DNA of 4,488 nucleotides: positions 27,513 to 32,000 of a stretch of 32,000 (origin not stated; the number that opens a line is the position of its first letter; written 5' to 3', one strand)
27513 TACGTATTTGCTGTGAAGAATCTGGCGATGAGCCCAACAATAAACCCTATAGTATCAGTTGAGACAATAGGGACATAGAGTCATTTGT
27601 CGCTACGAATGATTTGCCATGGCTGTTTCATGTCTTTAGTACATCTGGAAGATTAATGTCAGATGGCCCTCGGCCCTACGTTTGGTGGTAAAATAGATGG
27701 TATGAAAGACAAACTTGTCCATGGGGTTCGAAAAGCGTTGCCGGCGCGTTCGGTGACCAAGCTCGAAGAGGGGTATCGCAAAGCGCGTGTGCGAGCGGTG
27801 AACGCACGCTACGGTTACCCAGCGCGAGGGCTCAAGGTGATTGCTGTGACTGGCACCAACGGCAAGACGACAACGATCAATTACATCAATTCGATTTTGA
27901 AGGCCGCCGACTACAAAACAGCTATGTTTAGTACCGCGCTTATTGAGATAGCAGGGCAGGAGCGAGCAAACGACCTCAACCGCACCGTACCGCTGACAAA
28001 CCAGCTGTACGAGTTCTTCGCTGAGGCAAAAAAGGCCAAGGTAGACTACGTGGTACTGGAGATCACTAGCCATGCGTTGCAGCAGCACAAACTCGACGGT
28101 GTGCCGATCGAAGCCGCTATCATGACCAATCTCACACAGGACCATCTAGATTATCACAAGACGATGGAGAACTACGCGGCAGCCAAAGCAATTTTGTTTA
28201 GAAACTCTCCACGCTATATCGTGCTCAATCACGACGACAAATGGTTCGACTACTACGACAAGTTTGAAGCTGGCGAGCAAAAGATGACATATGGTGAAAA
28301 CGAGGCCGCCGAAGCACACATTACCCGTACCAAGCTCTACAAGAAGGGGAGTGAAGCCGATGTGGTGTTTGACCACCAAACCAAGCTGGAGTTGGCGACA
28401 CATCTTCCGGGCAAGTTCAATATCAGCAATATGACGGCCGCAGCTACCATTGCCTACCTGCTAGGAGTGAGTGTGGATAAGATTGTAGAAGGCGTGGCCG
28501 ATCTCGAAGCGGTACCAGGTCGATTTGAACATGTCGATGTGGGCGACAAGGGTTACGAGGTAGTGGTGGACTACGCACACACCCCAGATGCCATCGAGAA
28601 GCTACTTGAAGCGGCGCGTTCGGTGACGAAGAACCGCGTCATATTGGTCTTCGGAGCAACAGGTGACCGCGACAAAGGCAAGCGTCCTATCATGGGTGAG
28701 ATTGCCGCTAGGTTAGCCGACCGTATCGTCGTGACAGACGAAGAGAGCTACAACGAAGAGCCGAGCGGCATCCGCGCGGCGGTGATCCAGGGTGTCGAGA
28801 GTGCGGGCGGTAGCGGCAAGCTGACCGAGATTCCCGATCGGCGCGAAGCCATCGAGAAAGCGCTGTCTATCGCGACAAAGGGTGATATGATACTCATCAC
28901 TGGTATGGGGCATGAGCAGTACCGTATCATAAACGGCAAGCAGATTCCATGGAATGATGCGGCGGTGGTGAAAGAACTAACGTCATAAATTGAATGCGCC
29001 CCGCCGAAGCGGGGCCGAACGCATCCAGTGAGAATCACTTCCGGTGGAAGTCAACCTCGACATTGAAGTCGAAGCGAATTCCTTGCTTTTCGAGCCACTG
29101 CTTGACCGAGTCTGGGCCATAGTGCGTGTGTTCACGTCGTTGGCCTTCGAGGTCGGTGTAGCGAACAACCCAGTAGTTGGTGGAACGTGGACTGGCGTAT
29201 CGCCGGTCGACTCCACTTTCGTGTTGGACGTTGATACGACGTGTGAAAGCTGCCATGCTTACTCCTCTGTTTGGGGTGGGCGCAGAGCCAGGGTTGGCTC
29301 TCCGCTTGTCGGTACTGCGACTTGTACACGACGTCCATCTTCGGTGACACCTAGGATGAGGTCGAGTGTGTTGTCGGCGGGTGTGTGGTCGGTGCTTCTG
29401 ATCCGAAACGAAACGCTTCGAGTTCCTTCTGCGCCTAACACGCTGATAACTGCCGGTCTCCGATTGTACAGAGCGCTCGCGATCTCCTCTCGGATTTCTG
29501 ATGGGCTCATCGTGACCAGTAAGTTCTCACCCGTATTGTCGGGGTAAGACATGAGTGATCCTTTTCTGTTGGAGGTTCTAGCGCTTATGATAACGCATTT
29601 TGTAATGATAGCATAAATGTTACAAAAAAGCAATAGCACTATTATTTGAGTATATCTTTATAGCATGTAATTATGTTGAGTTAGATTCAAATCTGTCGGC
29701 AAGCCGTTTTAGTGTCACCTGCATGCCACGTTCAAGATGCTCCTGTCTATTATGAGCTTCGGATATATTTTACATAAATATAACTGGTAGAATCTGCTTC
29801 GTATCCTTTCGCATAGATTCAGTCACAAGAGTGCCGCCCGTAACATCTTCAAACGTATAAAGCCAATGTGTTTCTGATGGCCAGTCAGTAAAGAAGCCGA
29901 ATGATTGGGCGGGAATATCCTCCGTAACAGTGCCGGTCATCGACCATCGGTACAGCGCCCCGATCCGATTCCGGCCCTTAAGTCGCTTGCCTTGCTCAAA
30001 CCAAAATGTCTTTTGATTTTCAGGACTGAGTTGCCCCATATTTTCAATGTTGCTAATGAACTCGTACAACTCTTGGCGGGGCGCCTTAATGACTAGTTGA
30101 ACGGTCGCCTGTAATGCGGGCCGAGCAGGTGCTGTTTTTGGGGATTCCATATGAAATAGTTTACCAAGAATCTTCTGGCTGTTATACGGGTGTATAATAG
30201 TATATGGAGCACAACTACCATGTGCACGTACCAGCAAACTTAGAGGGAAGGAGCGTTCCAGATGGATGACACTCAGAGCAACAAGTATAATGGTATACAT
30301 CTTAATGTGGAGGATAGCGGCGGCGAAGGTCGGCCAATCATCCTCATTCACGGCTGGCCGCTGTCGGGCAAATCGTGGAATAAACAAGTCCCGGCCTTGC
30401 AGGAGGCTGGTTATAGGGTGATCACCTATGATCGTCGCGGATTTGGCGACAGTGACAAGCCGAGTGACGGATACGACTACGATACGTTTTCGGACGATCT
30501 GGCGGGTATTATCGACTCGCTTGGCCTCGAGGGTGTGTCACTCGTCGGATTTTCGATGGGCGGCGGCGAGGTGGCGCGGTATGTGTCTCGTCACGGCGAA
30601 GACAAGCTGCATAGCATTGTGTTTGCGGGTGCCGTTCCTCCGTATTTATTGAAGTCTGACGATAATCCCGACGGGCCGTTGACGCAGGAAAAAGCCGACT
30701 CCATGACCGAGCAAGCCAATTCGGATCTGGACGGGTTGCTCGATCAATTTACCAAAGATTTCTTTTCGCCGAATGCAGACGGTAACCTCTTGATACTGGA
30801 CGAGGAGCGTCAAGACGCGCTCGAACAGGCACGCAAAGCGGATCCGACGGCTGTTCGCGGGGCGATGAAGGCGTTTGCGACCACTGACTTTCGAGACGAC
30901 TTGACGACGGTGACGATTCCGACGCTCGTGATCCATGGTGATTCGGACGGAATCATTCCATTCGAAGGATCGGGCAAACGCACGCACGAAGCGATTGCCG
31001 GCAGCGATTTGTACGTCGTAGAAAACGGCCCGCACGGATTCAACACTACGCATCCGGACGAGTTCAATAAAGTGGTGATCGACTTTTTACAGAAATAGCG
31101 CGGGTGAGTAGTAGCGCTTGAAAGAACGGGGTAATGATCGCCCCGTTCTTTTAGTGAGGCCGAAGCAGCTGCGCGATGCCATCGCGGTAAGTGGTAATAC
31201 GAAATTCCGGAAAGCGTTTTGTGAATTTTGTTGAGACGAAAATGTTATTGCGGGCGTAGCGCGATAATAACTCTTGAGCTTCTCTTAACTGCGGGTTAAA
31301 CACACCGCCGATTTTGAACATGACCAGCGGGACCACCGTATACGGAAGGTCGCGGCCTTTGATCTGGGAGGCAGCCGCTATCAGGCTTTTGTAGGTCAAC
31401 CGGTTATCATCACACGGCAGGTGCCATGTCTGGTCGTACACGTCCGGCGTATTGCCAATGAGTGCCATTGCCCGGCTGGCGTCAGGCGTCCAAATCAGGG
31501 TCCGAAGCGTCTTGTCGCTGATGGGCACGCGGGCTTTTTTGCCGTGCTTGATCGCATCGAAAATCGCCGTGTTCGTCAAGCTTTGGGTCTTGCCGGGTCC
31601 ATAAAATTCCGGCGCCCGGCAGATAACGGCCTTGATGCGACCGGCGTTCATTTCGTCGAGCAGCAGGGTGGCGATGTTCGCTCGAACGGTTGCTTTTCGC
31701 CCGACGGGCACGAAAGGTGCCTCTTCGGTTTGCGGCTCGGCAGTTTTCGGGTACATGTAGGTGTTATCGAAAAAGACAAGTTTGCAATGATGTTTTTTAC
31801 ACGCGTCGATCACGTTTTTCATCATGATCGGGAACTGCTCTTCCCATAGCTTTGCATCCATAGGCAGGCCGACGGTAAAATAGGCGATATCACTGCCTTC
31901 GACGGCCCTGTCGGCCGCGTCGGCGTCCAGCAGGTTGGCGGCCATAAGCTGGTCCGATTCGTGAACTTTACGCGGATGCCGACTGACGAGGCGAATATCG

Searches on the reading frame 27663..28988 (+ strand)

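Call 75: search_protein_families(library=pfam, proteins=[window:27663-28988:+], max_evalue=0.001)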
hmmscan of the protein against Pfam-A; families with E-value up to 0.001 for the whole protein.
window:27663-28988:+ (441 aa): 3 families
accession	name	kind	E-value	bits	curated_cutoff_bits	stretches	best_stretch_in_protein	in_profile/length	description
PF08245.18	Mur_ligase_M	-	6.4e-48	163.8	24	1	62-263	1-199/200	Mur ligase middle domain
PF02875.26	Mur_ligase_C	-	9.9e-33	114.1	28.4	1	286-415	1-126/127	Mur ligase, glutamate ligase domain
PF00994.29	MoCF_biosynth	-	0.00012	22.3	26.6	0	300-360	32-90/144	Probable molybdopterin binding domain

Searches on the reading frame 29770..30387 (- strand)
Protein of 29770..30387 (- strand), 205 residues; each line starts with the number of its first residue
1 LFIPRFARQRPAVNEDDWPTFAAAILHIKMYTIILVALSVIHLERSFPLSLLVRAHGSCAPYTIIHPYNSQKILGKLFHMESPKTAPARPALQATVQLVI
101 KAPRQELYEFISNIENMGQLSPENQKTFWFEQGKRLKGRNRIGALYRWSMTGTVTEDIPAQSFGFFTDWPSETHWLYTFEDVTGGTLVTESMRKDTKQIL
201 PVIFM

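Call 76: search_protein_families(library=pfam, proteins=[window:29770-30387:-], max_evalue=0.001)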
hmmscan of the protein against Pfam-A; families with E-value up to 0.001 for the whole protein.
window:29770-30387:- (205 aa): 1 family
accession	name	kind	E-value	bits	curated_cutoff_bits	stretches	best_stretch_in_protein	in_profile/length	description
PF10604.15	Polyketide_cyc2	-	0.00038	21.2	27.4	1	93-192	3-106/142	Polyketide cyclase / dehydrase and lipid transport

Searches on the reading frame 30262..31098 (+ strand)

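Call 76: search_protein_families(library=pfam, proteins=[window:30262-31098:+], max_evalue=0.001)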
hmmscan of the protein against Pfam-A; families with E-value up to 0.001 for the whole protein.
window:30262-31098:+ (278 aa): 5 families
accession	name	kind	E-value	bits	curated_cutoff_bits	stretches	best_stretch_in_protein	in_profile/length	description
PF00561.26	Abhydrolase_1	-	3.9e-35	122.1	25.8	1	25-263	2-243/245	alpha/beta hydrolase fold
PF12697.13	Abhydrolase_6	-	4.9e-23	83.4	26.3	1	26-270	1-216/217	Alpha/beta hydrolase family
PF12146.15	Hydrolase_4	-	6.7e-18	65.3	27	1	26-251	7-225/239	Serine aminopeptidase, S33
PF12695.13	Abhydrolase_5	-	0.00016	21.9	27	0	89-126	56-91/164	Alpha/beta hydrolase family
PF06028.17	DUF915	-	0.00085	19.2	22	0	90-123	103-140/255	Alpha/beta hydrolase of unknown function (DUF915)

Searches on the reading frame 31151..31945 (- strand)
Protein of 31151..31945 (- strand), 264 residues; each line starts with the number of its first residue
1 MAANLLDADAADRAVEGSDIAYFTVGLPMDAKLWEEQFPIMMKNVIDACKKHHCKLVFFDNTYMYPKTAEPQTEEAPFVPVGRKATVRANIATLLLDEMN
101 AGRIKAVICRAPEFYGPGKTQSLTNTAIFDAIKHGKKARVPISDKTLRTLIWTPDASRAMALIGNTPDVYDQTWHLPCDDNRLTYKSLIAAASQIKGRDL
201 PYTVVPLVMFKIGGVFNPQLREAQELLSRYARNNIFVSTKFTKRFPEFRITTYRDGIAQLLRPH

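Call 76: search_protein_families(library=pfam, proteins=[window:31151-31945:-], max_evalue=0.001)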
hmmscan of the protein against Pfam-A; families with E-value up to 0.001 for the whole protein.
window:31151-31945:- (264 aa): 2 families
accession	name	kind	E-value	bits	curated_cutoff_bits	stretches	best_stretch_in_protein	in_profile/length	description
PF01370.27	Epimerase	-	4.6e-10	39.7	20.9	1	40-168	93-229/240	NAD dependent epimerase/dehydratase family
PF13460.12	NAD_binding_10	-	0.00048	20.5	27.2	0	3-55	46-91/184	NAD(P)H-binding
